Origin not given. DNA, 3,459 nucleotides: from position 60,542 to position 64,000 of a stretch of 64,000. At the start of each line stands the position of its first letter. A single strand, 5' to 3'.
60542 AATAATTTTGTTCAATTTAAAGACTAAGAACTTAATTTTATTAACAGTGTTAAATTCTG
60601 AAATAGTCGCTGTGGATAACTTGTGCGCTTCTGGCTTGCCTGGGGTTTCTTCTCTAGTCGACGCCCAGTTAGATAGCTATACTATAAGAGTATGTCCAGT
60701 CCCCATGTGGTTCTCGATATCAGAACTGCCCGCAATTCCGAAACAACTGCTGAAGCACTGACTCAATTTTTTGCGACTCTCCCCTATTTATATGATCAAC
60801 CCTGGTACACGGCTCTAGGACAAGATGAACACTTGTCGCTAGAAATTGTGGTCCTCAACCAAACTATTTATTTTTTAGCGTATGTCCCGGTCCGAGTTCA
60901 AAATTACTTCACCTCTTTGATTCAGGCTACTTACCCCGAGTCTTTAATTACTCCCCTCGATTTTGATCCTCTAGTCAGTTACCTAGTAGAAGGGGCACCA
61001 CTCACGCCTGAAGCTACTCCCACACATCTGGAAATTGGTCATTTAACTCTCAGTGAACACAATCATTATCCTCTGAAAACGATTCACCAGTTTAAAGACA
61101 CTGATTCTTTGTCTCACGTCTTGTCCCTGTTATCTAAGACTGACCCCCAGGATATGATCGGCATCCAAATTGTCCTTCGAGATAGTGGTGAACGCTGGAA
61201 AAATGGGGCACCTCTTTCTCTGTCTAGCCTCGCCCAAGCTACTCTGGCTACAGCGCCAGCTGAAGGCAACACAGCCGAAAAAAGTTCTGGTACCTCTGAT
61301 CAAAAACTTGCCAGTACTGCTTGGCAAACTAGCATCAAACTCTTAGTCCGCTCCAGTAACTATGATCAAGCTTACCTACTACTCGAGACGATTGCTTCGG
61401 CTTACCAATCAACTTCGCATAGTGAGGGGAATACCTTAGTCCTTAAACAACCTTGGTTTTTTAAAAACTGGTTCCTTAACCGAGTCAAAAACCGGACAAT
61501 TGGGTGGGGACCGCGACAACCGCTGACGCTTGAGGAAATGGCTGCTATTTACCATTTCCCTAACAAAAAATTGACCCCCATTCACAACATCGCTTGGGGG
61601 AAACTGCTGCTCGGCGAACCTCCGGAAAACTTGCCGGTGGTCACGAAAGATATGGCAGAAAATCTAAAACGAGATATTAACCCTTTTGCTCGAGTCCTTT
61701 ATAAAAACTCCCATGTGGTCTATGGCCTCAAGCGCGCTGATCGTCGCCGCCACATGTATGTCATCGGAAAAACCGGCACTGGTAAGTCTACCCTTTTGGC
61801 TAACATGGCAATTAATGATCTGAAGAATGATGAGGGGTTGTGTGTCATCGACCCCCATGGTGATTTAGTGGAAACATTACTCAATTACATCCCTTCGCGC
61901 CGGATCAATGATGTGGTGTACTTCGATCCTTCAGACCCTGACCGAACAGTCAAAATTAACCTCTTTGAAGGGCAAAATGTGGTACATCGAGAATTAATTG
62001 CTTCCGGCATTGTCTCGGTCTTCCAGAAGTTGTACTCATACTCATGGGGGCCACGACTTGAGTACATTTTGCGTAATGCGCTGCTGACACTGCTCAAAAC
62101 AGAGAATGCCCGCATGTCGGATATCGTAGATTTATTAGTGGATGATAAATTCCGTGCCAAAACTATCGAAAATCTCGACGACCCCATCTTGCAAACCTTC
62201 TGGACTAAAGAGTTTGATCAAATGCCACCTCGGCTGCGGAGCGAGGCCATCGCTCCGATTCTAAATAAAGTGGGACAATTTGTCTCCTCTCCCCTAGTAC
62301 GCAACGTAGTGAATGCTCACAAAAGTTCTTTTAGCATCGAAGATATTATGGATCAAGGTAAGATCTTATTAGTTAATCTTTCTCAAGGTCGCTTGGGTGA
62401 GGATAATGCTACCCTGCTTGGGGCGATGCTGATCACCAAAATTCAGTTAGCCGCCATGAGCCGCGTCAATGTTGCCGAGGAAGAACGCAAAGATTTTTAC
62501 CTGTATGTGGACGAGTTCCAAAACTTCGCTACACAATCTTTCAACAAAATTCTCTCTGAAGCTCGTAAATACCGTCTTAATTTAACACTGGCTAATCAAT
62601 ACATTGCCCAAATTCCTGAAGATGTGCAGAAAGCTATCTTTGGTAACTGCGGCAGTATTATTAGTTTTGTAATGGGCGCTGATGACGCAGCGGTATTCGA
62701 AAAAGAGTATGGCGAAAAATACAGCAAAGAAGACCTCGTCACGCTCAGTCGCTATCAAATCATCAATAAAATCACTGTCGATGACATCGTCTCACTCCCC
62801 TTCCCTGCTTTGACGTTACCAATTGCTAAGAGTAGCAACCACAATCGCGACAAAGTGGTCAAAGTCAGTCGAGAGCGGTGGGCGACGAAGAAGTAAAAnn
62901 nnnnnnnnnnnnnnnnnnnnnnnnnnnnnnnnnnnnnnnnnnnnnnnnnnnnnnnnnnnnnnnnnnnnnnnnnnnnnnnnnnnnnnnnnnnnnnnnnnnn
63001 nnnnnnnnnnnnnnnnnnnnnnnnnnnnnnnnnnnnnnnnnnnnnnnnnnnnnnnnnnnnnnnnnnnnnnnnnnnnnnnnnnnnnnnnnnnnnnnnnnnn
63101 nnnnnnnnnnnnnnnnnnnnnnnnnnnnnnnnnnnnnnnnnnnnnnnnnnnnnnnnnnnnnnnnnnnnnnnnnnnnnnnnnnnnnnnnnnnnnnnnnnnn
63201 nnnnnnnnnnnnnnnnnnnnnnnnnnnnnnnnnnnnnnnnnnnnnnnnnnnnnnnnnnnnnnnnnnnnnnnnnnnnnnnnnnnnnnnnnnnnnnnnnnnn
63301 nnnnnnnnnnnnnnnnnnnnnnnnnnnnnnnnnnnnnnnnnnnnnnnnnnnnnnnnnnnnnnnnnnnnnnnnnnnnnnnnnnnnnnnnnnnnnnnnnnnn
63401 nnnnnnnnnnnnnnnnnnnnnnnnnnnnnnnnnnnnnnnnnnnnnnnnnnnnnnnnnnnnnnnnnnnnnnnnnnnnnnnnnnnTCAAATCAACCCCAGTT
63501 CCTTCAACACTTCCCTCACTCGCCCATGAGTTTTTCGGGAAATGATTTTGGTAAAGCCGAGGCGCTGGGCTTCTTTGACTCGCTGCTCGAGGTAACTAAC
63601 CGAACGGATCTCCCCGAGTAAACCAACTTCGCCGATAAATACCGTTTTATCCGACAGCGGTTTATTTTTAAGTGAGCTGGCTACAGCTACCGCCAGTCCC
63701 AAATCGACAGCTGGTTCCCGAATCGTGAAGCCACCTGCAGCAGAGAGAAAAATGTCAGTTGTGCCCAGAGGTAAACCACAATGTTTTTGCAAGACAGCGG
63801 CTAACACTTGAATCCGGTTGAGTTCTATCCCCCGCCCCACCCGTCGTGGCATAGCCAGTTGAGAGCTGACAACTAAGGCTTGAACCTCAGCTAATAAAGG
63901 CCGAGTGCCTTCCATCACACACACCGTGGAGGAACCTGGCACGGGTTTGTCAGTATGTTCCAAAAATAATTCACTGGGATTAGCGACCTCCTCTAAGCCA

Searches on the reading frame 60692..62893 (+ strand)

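Call 79: search_protein_families(library=pfam, proteins=[window:60692-62893:+], max_evalue=0.001)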
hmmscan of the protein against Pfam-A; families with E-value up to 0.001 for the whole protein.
window:60692-62893:+ (734 aa): 4 families
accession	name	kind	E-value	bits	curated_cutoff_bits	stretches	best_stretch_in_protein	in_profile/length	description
PF10412.15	TrwB_AAD_bind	-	4.4e-10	39.4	20.5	1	350-668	13-318/387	Type IV secretion-system coupling protein DNA-binding domain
PF01935.23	DUF87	-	7.1e-08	33.3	23.2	1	352-469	23-125/220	Helicase HerA, central domain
PF12696.13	TraG-D_C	-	1e-06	29.1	22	1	603-683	3-85/126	TraM recognition site of TraD and TraG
PF13401.12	AAA_22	-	6.3e-05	23.7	27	0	351-391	4-45/130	AAA domain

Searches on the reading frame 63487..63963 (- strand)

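Call 79: search_protein_families(library=pfam, proteins=[window:63487-63963:-], max_evalue=0.001)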
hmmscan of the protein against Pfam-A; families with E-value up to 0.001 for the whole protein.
window:63487-63963:- (159 aa): 2 families
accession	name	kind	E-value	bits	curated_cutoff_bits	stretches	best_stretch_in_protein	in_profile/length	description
PF13541.12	ChlI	-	4.8e-09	36.6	27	1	52-141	28-116/121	Subunit ChlI of Mg-chelatase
PF05362.19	Lon_C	-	0.00045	20.3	21.1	1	84-144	110-170/205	Lon protease (S16) C-terminal proteolytic domain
